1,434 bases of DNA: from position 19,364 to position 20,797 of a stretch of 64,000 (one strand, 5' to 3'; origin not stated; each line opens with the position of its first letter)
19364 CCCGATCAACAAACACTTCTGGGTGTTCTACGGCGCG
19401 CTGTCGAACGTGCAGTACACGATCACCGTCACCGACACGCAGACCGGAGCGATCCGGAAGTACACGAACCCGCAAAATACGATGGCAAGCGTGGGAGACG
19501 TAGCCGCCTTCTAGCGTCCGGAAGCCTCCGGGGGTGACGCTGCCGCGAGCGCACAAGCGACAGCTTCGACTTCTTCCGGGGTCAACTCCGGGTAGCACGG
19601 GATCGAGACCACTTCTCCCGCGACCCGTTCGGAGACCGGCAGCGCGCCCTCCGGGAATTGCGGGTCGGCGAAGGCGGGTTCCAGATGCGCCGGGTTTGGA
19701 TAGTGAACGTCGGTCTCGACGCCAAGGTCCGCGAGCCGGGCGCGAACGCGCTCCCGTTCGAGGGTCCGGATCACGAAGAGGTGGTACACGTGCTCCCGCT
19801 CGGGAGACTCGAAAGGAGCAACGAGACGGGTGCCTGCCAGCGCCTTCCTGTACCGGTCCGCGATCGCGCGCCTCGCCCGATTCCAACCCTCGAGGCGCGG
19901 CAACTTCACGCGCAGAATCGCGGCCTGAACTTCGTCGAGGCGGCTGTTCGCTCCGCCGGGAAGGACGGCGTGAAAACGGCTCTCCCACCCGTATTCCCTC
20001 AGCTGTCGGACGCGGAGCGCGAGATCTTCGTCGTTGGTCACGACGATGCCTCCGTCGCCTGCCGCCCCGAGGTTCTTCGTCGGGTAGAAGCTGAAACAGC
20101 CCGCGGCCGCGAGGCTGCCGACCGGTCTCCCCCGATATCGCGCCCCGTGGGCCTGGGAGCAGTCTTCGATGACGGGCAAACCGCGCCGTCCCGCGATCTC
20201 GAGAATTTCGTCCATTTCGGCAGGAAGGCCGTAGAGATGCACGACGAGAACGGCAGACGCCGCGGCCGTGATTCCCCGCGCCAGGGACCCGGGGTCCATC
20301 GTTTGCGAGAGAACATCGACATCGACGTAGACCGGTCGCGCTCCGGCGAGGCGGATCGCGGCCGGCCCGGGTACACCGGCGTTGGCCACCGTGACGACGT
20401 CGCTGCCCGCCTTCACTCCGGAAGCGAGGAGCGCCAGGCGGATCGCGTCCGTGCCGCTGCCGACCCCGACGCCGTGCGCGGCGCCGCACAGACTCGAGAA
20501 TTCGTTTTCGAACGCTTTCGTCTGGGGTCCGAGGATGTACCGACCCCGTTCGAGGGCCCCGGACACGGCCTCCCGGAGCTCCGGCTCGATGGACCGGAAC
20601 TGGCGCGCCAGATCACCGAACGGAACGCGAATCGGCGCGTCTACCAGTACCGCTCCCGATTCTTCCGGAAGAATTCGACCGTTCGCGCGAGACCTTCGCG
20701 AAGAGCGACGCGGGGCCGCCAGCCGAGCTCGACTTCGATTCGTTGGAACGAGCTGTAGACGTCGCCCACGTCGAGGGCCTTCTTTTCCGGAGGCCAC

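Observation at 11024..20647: CTG sits exactly at the expected initiation position of three genes that lack any ATG/GTG/TTG start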

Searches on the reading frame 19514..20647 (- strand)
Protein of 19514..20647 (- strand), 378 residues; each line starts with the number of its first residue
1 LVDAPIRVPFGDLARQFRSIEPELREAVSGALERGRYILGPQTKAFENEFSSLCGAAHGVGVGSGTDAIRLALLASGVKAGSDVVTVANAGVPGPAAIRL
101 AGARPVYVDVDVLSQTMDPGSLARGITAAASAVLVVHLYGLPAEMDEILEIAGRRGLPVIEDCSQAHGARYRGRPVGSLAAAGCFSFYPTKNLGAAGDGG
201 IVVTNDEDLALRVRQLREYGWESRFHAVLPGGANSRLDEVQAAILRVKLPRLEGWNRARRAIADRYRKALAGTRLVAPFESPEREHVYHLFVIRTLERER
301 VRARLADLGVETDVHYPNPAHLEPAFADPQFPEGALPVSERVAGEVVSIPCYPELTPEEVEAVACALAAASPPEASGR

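Call 11: find_homologous_proteins(query=window:19514-20647:-)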
Query window:19514-20647:- (378 aa): 7999 proteins with E <= 0.001 among 8000 candidates; the best 120 are listed.
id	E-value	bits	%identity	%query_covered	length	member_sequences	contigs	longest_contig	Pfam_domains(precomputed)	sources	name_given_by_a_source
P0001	4.4e-226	768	100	93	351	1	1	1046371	PF01041.24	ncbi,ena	-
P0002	7.2e-206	702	88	92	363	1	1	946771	PF01041.24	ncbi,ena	-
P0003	8.9e-164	563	73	90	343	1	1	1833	PF01041.24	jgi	jgi:dTDP-4-amino-4,6-dideoxygalactose transaminase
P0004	3.6e-141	489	61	96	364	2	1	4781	PF01212.28,PF01041.24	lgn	-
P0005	6.3e-129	448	57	96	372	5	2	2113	PF01212.28,PF01041.24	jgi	-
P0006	2.2e-128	447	57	93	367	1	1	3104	PF01212.28,PF01041.24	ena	-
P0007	3.1e-128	446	56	92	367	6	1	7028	PF01212.28,PF01041.24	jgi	jgi:dTDP-3-amino-3,4,6-trideoxy-alpha-D-glucose transaminase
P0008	2.6e-127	443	57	93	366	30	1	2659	PF01041.24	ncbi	-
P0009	2.7e-127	443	56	93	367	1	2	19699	PF01212.28,PF01041.24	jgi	jgi:dTDP-3-amino-3,4,6-trideoxy-alpha-D-glucose transaminase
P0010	2.9e-127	443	56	93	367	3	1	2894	PF01212.28,PF01041.24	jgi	jgi:dTDP-3-amino-3,4,6-trideoxy-alpha-D-glucose transaminase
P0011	4.6e-127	442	57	92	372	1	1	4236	PF01212.28,PF01041.24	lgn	-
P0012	5.0e-127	442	57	96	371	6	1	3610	PF01212.28,PF01041.24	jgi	-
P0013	2.8e-126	440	58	96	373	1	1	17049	PF00155.28,PF00266.26,PF01212.28,PF01053.27,PF01041.24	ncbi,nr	ncbi:MAG TPA: DegT/DnrJ/EryC1/StrS family aminotransferase [Roseiflexaceae bacterium]|nr:DegT/DnrJ/E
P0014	3.2e-126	439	55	97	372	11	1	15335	PF01212.28,PF01041.24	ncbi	-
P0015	3.8e-126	439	54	97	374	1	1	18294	PF00266.26,PF01212.28,PF01041.24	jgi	jgi:dTDP-3-amino-3,4,6-trideoxy-alpha-D-glucose transaminase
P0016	4.0e-126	439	56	96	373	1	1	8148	PF01212.28,PF01041.24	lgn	-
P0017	1.1e-125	438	56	95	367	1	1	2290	PF01212.28,PF01041.24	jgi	jgi:dTDP-3-amino-3,4,6-trideoxy-alpha-D-glucose transaminase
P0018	1.4e-125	437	57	96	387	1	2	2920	PF01212.28,PF01041.24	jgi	jgi:dTDP-4-amino-4,6-dideoxygalactose transaminase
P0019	5.1e-125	436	59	96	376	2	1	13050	PF00155.28,PF01212.28,PF01041.24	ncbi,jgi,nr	ncbi:MAG TPA: DegT/DnrJ/EryC1/StrS family aminotransferase [Anaerolineae bacterium]|nr:DegT/DnrJ/Ery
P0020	7.0e-125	435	56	96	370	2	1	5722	PF01212.28,PF01041.24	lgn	-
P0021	1.3e-124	434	55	96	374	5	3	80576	PF01212.28,PF01041.24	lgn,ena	-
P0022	1.4e-124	434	56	97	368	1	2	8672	PF01212.28,PF01041.24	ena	-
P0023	1.4e-124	434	55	97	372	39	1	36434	PF01212.28,PF01041.24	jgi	-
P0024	1.5e-124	434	57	96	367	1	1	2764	PF01212.28,PF01041.24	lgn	-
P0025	1.7e-124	434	56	93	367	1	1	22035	PF01041.24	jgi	jgi:dTDP-4-amino-4,6-dideoxygalactose transaminase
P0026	2.6e-124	433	58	94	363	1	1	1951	PF01041.24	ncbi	-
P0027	3.0e-124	433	55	97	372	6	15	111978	PF01212.28,PF01041.24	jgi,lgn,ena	jgi:dTDP-4-amino-4,6-dideoxygalactose transaminase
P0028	4.4e-124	432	57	92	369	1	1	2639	PF01212.28,PF01041.24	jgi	jgi:dTDP-3-amino-3,4,6-trideoxy-alpha-D-glucose transaminase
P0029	6.9e-124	432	55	98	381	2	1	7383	PF01212.28,PF01041.24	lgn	-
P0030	6.9e-124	432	54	96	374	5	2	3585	PF01212.28,PF01053.27,PF01041.24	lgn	-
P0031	9.5e-124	431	56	94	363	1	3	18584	PF01212.28,PF01041.24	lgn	-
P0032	1.0e-123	431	55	96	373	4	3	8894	PF01212.28,PF01053.27,PF01041.24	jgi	-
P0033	1.9e-123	430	57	96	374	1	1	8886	PF01212.28,PF01041.24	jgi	jgi:dTDP-3-amino-3,4,6-trideoxy-alpha-D-glucose transaminase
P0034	2.7e-123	430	55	93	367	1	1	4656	PF01212.28,PF01041.24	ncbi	-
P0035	3.0e-123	430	55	99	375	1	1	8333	PF01041.24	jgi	jgi:dTDP-4-amino-4,6-dideoxygalactose transaminase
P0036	1.0e-122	428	56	96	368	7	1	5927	PF01212.28,PF01041.24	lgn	-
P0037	1.9e-122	427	56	93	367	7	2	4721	PF01212.28,PF01041.24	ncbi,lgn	-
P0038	1.2e-121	424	56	95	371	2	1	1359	PF01212.28,PF01041.24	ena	-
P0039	1.6e-121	424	56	93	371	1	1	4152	PF00155.28,PF01212.28,PF01041.24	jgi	jgi:dTDP-4-amino-4,6-dideoxygalactose transaminase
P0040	3.6e-121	423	54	95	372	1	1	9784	PF01041.24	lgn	-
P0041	3.9e-121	423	57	96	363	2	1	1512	PF01212.28,PF01041.24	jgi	jgi:dTDP-4-amino-4,6-dideoxygalactose transaminase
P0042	5.1e-121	422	55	96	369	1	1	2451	PF01212.28,PF01041.24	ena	-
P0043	1.0e-120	421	55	93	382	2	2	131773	PF00266.26,PF01041.24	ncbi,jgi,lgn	jgi:dTDP-4-amino-4,6-dideoxygalactose transaminase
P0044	1.1e-120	421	55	96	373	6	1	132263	PF01212.28,PF01041.24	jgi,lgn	-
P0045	2.7e-120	420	57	92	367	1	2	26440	PF01212.28,PF01041.24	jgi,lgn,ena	-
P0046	3.9e-120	419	54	93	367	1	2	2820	PF00155.28,PF01212.28,PF01053.27,PF01041.24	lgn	-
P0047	4.1e-120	419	56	96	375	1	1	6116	PF01212.28,PF01041.24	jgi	jgi:dTDP-4-amino-4,6-dideoxygalactose transaminase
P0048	5.8e-120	419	55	96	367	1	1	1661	PF01212.28,PF01041.24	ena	-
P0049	6.5e-120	419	56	95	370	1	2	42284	PF01212.28,PF01041.24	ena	-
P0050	7.6e-120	418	55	93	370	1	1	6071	PF01041.24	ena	-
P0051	8.9e-120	418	55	97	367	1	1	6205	PF01212.28,PF01041.24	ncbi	-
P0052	9.8e-120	418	56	92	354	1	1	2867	PF01041.24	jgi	-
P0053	1.1e-119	418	55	96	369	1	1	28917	PF01212.28,PF01053.27,PF01041.24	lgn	-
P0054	1.7e-119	417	55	95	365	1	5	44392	PF01212.28,PF01041.24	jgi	-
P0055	2.6e-119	417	55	95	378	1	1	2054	PF01041.24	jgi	jgi:dTDP-4-amino-4,6-dideoxygalactose transaminase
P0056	2.8e-119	417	55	93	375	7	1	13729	PF01212.28,PF01041.24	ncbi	-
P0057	2.9e-119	417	55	93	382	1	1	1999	PF01041.24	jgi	jgi:dTDP-3-amino-3,4,6-trideoxy-alpha-D-glucose transaminase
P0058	3.3e-119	416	53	95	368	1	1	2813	PF01041.24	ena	-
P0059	3.9e-119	416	55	95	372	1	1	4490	PF01212.28,PF01041.24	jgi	jgi:dTDP-3-amino-3,4,6-trideoxy-alpha-D-glucose transaminase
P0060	5.5e-119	416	55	95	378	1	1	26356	PF01041.24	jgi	jgi:dTDP-4-amino-4,6-dideoxygalactose transaminase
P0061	6.4e-119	415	53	96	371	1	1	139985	PF01212.28,PF01041.24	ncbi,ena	-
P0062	7.9e-119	415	54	96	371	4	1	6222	PF00266.26,PF01212.28,PF01041.24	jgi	jgi:dTDP-4-amino-4,6-dideoxygalactose transaminase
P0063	1.1e-118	415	54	93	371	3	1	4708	PF01041.24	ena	-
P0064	3.3e-118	413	53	96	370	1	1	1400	PF01041.24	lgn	-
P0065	3.7e-118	413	54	93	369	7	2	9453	PF01212.28,PF01041.24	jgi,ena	-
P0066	3.9e-118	413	56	96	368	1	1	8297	PF00155.28,PF01212.28,PF01041.24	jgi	-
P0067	4.5e-118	413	55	95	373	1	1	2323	PF01212.28,PF01041.24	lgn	-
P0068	4.5e-118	413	56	96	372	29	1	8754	PF01212.28,PF01041.24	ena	-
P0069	6.6e-118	412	54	92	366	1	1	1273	PF01212.28,PF01041.24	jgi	jgi:dTDP-3-amino-3,4,6-trideoxy-alpha-D-glucose transaminase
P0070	6.9e-118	412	55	94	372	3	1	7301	PF01041.24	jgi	jgi:dTDP-4-amino-4,6-dideoxygalactose transaminase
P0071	9.4e-118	412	55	95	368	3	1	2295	PF01041.24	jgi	jgi:dTDP-4-amino-4,6-dideoxygalactose transaminase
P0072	1.4e-117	411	51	97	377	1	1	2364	PF00155.28,PF01212.28,PF01041.24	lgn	-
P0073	3.2e-117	410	52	96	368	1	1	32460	PF01041.24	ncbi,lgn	-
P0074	4.3e-117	409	55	95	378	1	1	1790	PF01041.24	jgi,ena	jgi:dTDP-4-amino-4,6-dideoxygalactose transaminase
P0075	4.3e-117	409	54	96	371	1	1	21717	PF00155.28,PF00266.26,PF01053.27,PF01041.24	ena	-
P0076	1.1e-116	408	52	96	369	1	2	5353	PF01212.28,PF01041.24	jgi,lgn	jgi:dTDP-4-amino-4,6-dideoxygalactose transaminase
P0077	1.4e-116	408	54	94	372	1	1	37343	PF01212.28,PF01041.24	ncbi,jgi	ncbi:MAG: hypothetical protein RLZZ387_216 [Chloroflexota bacterium]|jgi:dTDP-4-amino-4,6-dideoxygal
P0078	1.6e-116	408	56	96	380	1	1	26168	PF01212.28,PF01041.24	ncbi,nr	ncbi:MAG: DegT/DnrJ/EryC1/StrS family aminotransferase [Thermoflexales bacterium]|nr:DegT/DnrJ/EryC1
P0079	2.5e-116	407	54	97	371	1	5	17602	PF01041.24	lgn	-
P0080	3.4e-116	407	53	97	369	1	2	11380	PF01212.28,PF01053.27,PF01041.24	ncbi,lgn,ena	-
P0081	4.1e-116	406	52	95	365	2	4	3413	PF01212.28,PF01041.24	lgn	-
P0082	5.4e-116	406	54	93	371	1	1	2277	PF01041.24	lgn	-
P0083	8.5e-116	405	54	91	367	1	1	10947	PF01041.24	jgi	-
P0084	9.9e-116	405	56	95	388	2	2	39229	PF01212.28,PF01041.24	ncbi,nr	ncbi:MAG: DegT/DnrJ/EryC1/StrS family aminotransferase [Anaerolineae bacterium]|nr:DegT/DnrJ/EryC1/S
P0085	1.1e-115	405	53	95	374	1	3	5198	PF00155.28,PF00266.26,PF01212.28,PF01053.27,PF01041.24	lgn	-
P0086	1.9e-115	404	55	93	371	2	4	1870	PF00266.26,PF01212.28,PF01053.27,PF01041.24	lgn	-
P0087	2.6e-115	404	52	96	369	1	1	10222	PF01041.24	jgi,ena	-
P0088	5.0e-115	403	54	94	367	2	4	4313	PF01041.24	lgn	-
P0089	5.4e-115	403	52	96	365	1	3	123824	PF01212.28,PF01053.27,PF01041.24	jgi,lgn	jgi:dTDP-4-amino-4,6-dideoxygalactose transaminase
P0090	5.9e-115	402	53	96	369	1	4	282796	PF01041.24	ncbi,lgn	-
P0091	6.5e-115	402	54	92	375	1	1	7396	PF00266.26,PF01212.28,PF01041.24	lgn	-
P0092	1.0e-114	402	51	95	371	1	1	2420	PF01041.24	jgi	jgi:dTDP-4-amino-4,6-dideoxygalactose transaminase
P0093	1.3e-114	401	57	90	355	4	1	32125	PF01041.24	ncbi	-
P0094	3.6e-114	400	54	94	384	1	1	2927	PF01041.24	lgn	-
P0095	3.8e-114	400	54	94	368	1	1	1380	PF00155.28,PF01212.28,PF01041.24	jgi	jgi:dTDP-4-amino-4,6-dideoxygalactose transaminase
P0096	4.5e-114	400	53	97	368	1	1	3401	PF01041.24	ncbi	-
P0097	5.5e-114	399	52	95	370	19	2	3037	PF00266.26,PF01212.28,PF01053.27,PF01041.24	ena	-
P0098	5.9e-114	399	54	96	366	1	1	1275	PF00155.28,PF01212.28,PF01041.24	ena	-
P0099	6.9e-114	399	52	96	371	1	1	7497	PF00155.28,PF01212.28,PF01053.27,PF01041.24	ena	-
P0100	7.3e-114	399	52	98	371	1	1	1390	PF00155.28,PF01053.27,PF01041.24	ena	-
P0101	7.9e-114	399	55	91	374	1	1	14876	PF00155.28,PF00266.26,PF01212.28,PF01041.24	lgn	-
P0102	8.8e-114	399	54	94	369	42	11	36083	PF00155.28,PF01212.28,PF01041.24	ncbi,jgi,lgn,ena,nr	ncbi:MAG TPA: DegT/DnrJ/EryC1/StrS family aminotransferase [Anaerolineae bacterium]|nr:DegT/DnrJ/Ery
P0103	8.8e-114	399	53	93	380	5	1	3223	PF01041.24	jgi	-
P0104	1.1e-113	398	52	96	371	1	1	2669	PF01212.28,PF01053.27,PF01041.24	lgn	-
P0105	1.1e-113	398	54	95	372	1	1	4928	PF01041.24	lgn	-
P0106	1.1e-113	398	54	94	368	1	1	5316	PF01041.24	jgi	-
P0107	1.2e-113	398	52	94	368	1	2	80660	PF01212.28,PF01041.24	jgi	jgi:dTDP-4-amino-4,6-dideoxygalactose transaminase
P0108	1.3e-113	398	53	95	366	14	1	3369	PF01041.24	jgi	jgi:dTDP-4-amino-4,6-dideoxygalactose transaminase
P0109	1.7e-113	398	54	94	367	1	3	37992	PF00155.28,PF01041.24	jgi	jgi:dTDP-3-amino-3,4,6-trideoxy-alpha-D-glucose transaminase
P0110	1.7e-113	398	53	94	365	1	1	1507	PF01041.24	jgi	jgi:dTDP-4-amino-4,6-dideoxygalactose transaminase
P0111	2.0e-113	397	56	94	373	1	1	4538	PF01212.28,PF01041.24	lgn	-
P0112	2.3e-113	397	55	96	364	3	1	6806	PF01053.27,PF01041.24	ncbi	ncbi:MAG: DegT/DnrJ/EryC1/StrS family aminotransferase [Chloroflexota bacterium]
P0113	2.4e-113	397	53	94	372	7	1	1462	PF01041.24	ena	-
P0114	2.7e-113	397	52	96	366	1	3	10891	PF00155.28,PF01212.28,PF01053.27,PF01041.24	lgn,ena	-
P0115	2.8e-113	397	53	94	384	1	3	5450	PF01041.24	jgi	jgi:dTDP-4-amino-4,6-dideoxygalactose transaminase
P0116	3.0e-113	397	56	91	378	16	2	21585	PF00155.28,PF01212.28,PF01041.24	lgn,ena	-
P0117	3.1e-113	397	52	96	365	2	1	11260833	PF01212.28,PF01041.24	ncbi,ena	-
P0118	3.4e-113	397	52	96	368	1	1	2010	PF00155.28,PF01212.28,PF01041.24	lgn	-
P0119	3.6e-113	397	52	97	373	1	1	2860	PF01212.28,PF01041.24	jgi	jgi:dTDP-4-amino-4,6-dideoxygalactose transaminase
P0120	4.3e-113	396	53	95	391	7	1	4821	PF01041.24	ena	-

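Call 12: find_encoding_contigs(protein=P0001, flank=10000, max_places=5)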
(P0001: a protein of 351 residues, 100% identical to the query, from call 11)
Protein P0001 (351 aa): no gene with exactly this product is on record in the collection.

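Call 13: find_encoding_contigs(protein=P0002, flank=10000, max_places=5)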
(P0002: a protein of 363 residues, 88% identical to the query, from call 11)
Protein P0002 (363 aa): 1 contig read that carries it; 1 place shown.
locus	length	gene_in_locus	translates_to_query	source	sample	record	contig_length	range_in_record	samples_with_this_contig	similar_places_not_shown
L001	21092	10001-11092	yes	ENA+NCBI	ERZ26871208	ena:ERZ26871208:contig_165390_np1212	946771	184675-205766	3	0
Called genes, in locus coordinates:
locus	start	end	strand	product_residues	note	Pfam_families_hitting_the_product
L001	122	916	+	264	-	-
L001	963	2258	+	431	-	-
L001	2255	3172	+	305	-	PF13489:Methyltransf_23, PF07021:MetW (weak), PF13649:Methyltransf_25, PF13847:Methyltransf_31 (weak), PF08241:Methyltransf_11, PF08242:Methyltransf_12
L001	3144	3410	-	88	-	-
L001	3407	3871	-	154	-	PF00535:Glycos_transf_2, PF13641:Glyco_tranf_2_3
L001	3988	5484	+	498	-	PF00884:Sulfatase, PF01663:Phosphodiest (faint)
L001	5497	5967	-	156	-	-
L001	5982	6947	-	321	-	PF01370:Epimerase, PF04321:RmlD_sub_bind, PF05368:NmrA (weak), PF16363:GDP_Man_Dehyd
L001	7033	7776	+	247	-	PF13489:Methyltransf_23, PF13847:Methyltransf_31, PF08241:Methyltransf_11, PF08242:Methyltransf_12, PF13649:Methyltransf_25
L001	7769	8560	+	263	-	PF00535:Glycos_transf_2, PF13641:Glyco_tranf_2_3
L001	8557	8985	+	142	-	PF04138:GtrA_DPMS_TM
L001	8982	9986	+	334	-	PF00106:adh_short (faint), PF01073:3Beta_HSD, PF01370:Epimerase, PF04321:RmlD_sub_bind, PF16363:GDP_Man_Dehyd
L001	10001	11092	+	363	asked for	PF01041:DegT_DnrJ_EryC1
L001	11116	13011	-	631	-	-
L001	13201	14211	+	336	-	PF11383:DUF3187 (weak)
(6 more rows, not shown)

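Call 16: find_encoding_contigs(protein=P0003, flank=10000, max_places=5)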
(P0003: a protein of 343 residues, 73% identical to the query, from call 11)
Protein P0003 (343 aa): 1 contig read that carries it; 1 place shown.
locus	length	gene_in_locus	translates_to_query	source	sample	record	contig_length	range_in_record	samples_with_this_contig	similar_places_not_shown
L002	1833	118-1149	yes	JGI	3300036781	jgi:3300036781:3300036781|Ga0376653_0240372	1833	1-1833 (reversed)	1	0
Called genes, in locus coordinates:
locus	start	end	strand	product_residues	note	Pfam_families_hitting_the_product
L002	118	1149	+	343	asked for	PF01041:DegT_DnrJ_EryC1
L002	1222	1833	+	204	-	?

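Call 58: list_cluster_members(proteins=[P0001, P0241, P0125, P0242, P0002, P0245])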
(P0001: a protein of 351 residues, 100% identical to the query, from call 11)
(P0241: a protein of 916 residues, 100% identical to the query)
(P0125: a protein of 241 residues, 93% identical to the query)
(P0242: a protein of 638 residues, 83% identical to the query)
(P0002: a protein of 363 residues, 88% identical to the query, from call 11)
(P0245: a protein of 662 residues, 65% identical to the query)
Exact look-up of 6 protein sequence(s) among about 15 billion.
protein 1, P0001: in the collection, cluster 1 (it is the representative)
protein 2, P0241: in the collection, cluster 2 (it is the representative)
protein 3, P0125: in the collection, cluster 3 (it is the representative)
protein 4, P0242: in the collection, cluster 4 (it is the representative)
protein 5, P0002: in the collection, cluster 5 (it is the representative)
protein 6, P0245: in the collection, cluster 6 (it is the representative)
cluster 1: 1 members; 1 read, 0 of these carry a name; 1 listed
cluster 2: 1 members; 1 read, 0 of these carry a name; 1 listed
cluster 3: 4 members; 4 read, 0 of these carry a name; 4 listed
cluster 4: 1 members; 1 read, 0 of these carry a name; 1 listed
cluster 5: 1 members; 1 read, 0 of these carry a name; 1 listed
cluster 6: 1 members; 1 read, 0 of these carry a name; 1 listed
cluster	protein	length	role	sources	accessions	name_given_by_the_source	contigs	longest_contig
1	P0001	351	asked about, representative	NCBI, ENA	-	-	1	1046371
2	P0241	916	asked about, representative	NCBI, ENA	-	-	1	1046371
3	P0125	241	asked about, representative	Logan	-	-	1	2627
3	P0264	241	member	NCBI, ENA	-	-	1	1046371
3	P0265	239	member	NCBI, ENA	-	-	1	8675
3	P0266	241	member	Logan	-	-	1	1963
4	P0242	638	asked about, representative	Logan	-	-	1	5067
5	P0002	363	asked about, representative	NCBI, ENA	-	-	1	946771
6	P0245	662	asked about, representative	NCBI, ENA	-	-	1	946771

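Call 59: search_protein_families(library=pfam, proteins=[window:19514-20647:-], max_evalue=0.00001)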
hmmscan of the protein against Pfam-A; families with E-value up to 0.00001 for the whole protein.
window:19514-20647:- (378 aa): 1 family
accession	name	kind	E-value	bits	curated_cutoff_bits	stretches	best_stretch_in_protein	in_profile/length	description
PF01041.23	DegT_DnrJ_EryC1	-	8.1e-101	338.3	19.8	1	20-367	3-359/360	DegT/DnrJ/EryC1/StrS aminotransferase family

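Call 60: find_encoding_contigs(protein=P0265, flank=10000, max_places=2)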
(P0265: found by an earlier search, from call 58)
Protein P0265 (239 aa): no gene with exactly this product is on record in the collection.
